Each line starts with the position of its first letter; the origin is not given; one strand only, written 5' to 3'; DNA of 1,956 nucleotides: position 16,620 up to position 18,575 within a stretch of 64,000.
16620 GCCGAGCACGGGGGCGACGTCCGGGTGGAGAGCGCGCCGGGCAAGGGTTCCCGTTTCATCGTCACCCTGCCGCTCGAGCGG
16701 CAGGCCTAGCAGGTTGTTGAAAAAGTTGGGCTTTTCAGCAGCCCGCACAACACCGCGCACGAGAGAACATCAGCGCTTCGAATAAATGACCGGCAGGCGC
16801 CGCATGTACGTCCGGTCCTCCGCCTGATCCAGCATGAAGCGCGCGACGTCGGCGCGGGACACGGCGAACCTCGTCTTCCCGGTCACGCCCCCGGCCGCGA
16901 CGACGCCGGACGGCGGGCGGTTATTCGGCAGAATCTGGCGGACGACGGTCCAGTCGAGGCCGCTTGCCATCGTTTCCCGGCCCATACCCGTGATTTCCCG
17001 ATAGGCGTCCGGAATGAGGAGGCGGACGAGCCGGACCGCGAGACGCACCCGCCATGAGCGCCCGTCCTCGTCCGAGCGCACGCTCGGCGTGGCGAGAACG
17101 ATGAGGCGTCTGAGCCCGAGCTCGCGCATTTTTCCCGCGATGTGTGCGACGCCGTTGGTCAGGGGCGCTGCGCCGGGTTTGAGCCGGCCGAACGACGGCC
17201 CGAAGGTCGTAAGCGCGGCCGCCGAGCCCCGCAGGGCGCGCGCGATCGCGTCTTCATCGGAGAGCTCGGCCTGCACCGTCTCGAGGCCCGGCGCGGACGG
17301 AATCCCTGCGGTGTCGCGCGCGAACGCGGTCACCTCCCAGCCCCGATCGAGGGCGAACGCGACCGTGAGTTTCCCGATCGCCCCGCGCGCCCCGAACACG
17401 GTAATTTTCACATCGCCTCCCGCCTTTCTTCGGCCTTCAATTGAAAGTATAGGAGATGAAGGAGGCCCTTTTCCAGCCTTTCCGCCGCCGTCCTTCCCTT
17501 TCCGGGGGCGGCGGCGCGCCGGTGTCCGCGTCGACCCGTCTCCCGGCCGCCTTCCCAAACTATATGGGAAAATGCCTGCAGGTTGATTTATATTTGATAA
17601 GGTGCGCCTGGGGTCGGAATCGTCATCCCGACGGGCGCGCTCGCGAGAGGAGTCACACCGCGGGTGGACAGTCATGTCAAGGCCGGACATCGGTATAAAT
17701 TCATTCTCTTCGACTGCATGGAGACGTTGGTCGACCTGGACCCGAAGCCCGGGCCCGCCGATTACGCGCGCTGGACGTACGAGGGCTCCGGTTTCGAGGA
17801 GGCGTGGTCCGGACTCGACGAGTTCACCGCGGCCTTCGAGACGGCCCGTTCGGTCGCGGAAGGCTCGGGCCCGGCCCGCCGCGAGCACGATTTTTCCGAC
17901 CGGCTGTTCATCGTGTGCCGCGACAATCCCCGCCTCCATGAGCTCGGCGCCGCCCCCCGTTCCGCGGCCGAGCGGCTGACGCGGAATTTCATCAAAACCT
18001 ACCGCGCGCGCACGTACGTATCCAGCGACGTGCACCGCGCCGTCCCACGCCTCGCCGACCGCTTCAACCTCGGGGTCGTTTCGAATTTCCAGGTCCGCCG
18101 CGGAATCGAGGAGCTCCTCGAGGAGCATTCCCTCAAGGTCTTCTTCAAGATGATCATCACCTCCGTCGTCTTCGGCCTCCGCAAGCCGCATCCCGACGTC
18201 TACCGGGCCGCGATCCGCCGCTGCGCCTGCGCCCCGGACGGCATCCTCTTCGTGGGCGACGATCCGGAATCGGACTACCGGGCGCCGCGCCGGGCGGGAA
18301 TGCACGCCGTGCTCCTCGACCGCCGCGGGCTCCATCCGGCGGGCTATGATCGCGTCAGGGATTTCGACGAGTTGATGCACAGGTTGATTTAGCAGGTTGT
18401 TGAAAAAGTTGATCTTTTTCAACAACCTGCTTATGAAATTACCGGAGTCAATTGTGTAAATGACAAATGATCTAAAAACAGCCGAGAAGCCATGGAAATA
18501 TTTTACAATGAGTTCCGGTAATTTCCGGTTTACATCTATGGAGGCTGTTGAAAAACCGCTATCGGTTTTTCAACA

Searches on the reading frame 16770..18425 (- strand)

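Call 44: search_protein_families(library=pfam, proteins=[window:16770-18425:-], max_evalue=0.00001)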
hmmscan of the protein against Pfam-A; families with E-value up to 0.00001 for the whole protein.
window:16770-18425:- (551 aa): 2 families
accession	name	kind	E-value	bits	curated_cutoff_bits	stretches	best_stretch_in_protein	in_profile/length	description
PF13460.12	NAD_binding_10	-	1.1e-26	94.2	27.2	1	345-537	1-183/184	NAD(P)H-binding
PF05368.20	NmrA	-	8.3e-09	35.9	27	1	340-409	4-78/298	NmrA-like family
